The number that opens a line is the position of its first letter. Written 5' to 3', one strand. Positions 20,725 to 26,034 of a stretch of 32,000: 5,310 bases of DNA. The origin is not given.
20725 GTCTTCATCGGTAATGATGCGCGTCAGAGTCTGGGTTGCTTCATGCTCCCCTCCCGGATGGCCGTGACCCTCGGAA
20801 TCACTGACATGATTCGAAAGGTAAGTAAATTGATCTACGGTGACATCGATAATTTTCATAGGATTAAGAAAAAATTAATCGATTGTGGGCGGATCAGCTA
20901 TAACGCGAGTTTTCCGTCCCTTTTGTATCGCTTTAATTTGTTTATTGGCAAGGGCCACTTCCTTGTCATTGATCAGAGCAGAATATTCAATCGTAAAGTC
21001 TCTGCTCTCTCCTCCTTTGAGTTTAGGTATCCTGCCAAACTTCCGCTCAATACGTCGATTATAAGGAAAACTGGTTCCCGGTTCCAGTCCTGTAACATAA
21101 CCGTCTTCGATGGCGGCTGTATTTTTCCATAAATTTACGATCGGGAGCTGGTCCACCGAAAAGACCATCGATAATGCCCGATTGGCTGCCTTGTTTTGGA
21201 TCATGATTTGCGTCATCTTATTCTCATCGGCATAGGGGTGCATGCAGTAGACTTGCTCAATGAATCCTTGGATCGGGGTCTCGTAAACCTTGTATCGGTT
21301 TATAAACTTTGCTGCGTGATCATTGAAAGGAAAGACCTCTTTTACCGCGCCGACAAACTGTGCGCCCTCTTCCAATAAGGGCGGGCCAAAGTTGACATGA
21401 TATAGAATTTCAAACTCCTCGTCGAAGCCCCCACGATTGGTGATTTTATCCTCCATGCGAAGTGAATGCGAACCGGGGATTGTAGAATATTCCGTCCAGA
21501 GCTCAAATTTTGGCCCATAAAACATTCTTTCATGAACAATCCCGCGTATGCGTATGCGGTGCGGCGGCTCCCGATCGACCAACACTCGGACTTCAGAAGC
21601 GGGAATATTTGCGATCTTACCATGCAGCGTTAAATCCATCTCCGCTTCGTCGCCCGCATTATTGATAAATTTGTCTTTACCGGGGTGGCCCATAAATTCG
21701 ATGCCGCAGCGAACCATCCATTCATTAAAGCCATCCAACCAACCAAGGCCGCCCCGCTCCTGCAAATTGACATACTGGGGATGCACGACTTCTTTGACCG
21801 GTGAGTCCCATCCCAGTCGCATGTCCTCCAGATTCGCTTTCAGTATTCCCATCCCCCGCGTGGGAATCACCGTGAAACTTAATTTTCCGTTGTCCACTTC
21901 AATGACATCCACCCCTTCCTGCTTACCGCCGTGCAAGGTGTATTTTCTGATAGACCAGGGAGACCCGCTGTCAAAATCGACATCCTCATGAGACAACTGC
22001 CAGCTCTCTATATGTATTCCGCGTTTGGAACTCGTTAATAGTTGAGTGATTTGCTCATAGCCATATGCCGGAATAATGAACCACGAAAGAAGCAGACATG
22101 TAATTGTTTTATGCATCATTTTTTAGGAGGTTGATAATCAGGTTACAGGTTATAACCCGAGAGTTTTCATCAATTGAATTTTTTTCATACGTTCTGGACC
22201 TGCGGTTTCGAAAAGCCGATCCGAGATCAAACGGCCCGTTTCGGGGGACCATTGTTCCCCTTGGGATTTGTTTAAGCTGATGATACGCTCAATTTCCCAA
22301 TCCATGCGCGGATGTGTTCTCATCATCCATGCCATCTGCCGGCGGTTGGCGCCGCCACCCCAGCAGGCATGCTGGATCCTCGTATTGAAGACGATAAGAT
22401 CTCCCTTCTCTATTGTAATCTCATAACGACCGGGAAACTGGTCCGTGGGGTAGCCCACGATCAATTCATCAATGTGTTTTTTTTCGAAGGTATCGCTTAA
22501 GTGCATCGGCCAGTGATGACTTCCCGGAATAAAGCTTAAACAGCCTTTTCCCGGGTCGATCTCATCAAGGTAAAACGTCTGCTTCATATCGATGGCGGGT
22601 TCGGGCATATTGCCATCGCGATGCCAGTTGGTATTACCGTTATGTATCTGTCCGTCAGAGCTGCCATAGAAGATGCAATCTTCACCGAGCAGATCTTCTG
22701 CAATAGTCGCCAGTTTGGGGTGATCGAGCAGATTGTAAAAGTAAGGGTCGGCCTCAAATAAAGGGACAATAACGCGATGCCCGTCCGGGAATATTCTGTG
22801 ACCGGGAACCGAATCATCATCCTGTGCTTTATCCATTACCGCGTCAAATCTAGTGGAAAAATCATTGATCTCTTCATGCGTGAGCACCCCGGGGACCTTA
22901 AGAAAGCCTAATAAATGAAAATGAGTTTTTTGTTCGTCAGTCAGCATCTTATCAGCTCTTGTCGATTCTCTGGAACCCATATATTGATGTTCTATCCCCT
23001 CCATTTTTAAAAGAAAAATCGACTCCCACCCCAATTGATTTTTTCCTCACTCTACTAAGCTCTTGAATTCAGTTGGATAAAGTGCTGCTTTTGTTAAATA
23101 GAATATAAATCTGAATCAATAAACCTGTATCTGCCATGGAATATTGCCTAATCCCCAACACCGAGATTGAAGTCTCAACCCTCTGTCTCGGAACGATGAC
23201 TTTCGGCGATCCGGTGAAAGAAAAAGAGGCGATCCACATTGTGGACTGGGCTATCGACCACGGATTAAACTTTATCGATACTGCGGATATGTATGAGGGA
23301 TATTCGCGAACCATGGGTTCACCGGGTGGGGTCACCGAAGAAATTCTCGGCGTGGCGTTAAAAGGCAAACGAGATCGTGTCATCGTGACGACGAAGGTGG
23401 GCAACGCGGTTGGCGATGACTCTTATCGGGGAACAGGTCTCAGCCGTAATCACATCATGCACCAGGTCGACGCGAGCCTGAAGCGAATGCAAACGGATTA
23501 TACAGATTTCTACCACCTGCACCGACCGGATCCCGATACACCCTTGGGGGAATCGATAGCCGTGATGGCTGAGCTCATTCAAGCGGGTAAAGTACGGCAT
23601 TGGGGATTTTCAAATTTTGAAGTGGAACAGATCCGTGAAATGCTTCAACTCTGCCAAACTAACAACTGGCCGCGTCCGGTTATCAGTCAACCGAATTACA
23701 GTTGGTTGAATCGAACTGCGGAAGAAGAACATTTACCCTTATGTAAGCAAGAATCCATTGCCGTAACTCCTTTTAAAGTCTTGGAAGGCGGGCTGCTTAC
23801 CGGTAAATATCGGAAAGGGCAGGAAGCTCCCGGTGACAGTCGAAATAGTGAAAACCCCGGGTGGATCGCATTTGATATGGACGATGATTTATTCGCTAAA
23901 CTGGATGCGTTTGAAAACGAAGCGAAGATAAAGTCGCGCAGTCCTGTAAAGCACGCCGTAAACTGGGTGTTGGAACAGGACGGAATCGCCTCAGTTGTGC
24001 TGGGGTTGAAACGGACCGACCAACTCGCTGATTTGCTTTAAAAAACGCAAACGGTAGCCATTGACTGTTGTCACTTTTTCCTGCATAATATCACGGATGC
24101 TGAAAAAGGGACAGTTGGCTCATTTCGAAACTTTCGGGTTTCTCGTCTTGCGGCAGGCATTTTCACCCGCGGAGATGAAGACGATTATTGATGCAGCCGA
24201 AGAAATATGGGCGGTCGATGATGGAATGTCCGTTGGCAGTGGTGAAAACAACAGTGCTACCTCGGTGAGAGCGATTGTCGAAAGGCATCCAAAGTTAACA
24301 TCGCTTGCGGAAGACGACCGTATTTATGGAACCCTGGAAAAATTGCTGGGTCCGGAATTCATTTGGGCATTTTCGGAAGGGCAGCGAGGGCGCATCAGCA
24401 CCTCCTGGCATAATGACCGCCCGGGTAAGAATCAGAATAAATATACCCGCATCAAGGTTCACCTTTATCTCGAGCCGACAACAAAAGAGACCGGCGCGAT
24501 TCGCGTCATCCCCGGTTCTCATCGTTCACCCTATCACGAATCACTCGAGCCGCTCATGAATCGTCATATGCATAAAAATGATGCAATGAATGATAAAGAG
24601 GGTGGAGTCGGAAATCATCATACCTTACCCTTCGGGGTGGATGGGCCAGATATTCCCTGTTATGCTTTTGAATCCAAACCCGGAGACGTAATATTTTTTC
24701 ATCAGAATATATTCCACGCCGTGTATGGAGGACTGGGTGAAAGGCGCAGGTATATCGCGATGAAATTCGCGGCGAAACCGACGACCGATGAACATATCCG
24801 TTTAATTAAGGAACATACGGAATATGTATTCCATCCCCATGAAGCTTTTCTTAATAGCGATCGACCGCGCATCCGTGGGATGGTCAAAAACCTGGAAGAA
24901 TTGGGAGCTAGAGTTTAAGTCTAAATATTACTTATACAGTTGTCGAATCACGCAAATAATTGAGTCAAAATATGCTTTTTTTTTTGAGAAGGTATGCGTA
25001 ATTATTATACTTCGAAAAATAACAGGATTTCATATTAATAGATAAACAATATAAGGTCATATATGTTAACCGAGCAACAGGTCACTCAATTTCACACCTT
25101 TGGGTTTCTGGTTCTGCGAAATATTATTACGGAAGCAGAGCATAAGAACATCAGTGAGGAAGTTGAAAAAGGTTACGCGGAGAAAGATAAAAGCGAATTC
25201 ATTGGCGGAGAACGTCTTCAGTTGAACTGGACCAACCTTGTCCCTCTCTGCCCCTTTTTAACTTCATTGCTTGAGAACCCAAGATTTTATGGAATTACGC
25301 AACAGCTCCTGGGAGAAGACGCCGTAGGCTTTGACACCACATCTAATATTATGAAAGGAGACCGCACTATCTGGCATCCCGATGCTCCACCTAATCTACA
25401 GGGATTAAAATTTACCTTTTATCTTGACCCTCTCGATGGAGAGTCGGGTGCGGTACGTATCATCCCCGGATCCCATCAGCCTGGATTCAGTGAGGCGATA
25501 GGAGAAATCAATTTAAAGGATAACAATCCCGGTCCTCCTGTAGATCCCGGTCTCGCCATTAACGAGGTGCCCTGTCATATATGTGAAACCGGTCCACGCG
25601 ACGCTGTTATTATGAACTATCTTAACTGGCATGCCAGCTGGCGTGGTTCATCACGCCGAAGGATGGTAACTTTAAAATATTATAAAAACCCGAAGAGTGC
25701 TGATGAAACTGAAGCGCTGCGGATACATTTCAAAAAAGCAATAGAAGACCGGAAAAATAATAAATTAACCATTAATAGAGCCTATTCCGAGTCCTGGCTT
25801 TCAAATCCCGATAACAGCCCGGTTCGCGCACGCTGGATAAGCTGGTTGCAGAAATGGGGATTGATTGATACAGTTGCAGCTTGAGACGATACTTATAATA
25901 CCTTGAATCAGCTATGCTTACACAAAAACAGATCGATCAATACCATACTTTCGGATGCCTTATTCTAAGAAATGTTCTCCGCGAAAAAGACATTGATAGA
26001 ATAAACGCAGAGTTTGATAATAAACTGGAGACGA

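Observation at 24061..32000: Head-to-tail array of nine complete (probably ten) PhyH-type Fe(II)/2-oxoglutarate dioxygenase paralogs, plus an eleventh copy at 22150-22947 on the other strand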

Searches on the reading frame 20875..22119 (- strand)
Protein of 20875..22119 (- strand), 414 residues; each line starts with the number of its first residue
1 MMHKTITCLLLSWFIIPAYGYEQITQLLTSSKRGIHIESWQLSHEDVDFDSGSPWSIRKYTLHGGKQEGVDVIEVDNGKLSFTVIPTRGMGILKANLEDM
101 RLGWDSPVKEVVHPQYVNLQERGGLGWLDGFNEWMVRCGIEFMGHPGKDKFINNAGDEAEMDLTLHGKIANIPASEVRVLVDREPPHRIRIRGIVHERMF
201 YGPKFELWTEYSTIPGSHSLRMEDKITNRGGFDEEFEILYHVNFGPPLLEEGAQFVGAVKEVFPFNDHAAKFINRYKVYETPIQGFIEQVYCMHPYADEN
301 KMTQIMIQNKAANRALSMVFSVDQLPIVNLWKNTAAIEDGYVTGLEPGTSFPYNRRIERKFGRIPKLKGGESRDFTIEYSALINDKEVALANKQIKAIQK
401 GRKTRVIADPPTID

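Call 6: search_protein_families(library=pfam, proteins=[window:20875-22119:-], max_evalue=0.001)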
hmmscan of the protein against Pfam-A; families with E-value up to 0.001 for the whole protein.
window:20875-22119:- (414 aa): 1 family
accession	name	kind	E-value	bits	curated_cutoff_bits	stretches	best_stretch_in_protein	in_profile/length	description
PF14486.12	DUF4432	-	1.8e-103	345.9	32.5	1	67-380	1-303/304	Domain of unknown function (DUF4432)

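Call 31: search_protein_families(library=ncbifam, proteins=[window:20875-22119:-], max_evalue=0.001)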
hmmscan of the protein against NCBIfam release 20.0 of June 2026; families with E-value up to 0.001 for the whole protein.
window:20875-22119:- (414 aa): 0 families

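Call 55: search_solved_structures(query=window:20875-22119:-, max_evalue=1)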
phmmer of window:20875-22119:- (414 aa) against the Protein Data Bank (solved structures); distinct sequences matched with E-value up to 1: 2.
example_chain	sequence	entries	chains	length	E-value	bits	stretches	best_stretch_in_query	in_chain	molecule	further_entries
3ty1_A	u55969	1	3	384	6.4e-97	328.2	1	25-404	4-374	Hypothetical aldose 1-epimerase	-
5kca_A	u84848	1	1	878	0.68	11.8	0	242-279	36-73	Cerebellin-1,Cerebellin-1,Cerebellin-1,Glutamate receptor ionotropic, delta-2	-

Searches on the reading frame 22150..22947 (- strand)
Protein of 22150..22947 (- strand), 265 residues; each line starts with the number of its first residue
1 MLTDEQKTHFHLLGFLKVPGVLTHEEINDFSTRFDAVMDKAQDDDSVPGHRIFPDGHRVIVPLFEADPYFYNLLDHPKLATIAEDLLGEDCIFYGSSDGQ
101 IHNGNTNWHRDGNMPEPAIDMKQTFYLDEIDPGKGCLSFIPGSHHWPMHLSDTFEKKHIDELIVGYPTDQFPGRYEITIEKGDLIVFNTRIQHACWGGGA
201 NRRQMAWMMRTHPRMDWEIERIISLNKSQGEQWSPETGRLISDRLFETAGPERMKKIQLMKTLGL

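Call 3: search_protein_families(library=pfam, proteins=[window:22150-22947:-], max_evalue=0.01)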
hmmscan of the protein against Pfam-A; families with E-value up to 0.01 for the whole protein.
window:22150-22947:- (265 aa): 1 family
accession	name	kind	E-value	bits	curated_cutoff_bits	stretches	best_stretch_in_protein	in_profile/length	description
PF05721.19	PhyH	-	2e-16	61.4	22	1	11-194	2-201/213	Phytanoyl-CoA dioxygenase (PhyH)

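Call 31: search_protein_families(library=ncbifam, proteins=[window:22150-22947:-], max_evalue=0.001)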
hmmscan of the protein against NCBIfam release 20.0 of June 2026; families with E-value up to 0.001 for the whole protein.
window:22150-22947:- (265 aa): 1 family
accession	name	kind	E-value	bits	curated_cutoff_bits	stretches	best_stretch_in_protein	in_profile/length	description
NF052437.1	MPhHdxlPhnYGIM8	equivalog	0.0008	18.9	500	0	2-151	5-161/260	methylphosphonate hydroxylase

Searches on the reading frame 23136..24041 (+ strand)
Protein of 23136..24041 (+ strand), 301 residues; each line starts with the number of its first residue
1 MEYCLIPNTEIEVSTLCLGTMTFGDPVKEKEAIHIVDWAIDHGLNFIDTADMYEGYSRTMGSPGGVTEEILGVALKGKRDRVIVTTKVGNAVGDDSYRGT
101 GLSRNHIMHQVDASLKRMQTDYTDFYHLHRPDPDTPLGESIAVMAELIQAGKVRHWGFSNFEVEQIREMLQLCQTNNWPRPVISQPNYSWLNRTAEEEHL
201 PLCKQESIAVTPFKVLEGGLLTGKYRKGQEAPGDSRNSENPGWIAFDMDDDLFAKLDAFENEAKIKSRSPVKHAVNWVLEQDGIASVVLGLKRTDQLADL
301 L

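Call 6: search_protein_families(library=pfam, proteins=[window:23136-24041:+], max_evalue=0.001)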
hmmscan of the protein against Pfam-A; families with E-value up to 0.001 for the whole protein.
window:23136-24041:+ (301 aa): 1 family
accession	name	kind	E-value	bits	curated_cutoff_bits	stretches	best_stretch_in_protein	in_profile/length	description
PF00248.27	Aldo_ket_red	-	8.4e-66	222.4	24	1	16-300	2-270/291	Aldo/keto reductase family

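Call 31: search_protein_families(library=ncbifam, proteins=[window:23136-24041:+], max_evalue=0.001)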
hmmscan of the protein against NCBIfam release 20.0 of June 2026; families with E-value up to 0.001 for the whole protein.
window:23136-24041:+ (301 aa): 7 families
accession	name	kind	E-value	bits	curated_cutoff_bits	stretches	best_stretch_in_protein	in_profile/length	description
NF007912.0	PRK10625.1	equivalog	5.6e-42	144.3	415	2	1-135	1-138/346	NADP(H)-dependent aldo-keto reductase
TIGR01293.1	Kv_beta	subfamily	4e-34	118.1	365.4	1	5-299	5-296/319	voltage-dependent potassium channel subunit beta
NF007388.0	PRK09912.1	subfamily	1.6e-33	116.1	448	1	7-298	19-309/346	L-glyceraldehyde 3-phosphate reductase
NF049922.1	MethglyxlRedYdjG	equivalog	2e-31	109.2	550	1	4-298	4-299/326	NADH-dependent methylglyoxal reductase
NF007695.0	PRK10376.1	subfamily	1.8e-17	63.4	280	1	19-216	29-215/290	oxidoreductase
NF008377.0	PRK11172.1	equivalog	1.6e-10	40.7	327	1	15-179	5-149/267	2,5-didehydrogluconate reductase DkgB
NF008598.0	PRK11565.1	equivalog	2.8e-08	33.2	425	1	28-172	26-151/275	2,5-didehydrogluconate reductase DkgA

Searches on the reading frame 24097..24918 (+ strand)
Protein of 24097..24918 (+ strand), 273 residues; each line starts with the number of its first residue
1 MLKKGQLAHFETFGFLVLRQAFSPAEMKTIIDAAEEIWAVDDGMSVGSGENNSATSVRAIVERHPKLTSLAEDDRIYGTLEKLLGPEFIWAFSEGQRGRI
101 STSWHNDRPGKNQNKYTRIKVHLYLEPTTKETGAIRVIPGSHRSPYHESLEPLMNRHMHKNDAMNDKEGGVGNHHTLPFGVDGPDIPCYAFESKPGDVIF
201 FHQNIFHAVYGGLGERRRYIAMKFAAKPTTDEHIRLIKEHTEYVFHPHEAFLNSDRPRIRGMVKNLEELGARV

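Call 3: search_protein_families(library=pfam, proteins=[window:24097-24918:+], max_evalue=0.01)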
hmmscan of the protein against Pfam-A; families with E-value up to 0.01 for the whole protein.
window:24097-24918:+ (273 aa): 1 family
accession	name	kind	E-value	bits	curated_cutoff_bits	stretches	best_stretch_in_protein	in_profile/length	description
PF05721.19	PhyH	-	9.6e-18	65.7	22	1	10-208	1-201/213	Phytanoyl-CoA dioxygenase (PhyH)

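Call 31: search_protein_families(library=ncbifam, proteins=[window:24097-24918:+], max_evalue=0.001)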
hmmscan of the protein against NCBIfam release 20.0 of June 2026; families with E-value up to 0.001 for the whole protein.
window:24097-24918:+ (273 aa): 2 families
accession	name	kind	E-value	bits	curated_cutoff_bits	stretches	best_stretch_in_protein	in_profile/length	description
TIGR02408.1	ectoine_ThpD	equivalog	1e-06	28.3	336.5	1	3-208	18-230/277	ectoine hydroxylase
TIGR01762.1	chlorin-enz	subfamily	0.0009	18.6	226.3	0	4-224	5-242/288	chlorinating enzyme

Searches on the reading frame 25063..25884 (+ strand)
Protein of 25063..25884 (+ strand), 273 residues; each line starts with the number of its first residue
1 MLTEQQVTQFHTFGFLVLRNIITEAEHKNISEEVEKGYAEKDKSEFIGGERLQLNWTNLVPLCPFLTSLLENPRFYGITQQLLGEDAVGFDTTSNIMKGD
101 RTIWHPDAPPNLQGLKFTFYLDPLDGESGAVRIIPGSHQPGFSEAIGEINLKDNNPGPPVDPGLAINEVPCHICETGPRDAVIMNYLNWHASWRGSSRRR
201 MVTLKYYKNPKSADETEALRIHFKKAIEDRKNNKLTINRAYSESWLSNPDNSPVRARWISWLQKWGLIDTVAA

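Call 3: search_protein_families(library=pfam, proteins=[window:25063-25884:+], max_evalue=0.01)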
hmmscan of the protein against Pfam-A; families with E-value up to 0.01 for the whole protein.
window:25063-25884:+ (273 aa): 1 family
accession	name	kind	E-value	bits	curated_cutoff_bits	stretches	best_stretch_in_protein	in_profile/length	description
PF05721.19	PhyH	-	7.5e-07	30.1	22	1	10-143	1-155/213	Phytanoyl-CoA dioxygenase (PhyH)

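Call 31: search_protein_families(library=ncbifam, proteins=[window:25063-25884:+], max_evalue=0.001)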
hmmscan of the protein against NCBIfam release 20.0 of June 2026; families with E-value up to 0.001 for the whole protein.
window:25063-25884:+ (273 aa): 1 family
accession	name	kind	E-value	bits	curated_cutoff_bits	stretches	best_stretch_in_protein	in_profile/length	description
TIGR02408.1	ectoine_ThpD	equivalog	5e-05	22.8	336.5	1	2-150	17-180/277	ectoine hydroxylase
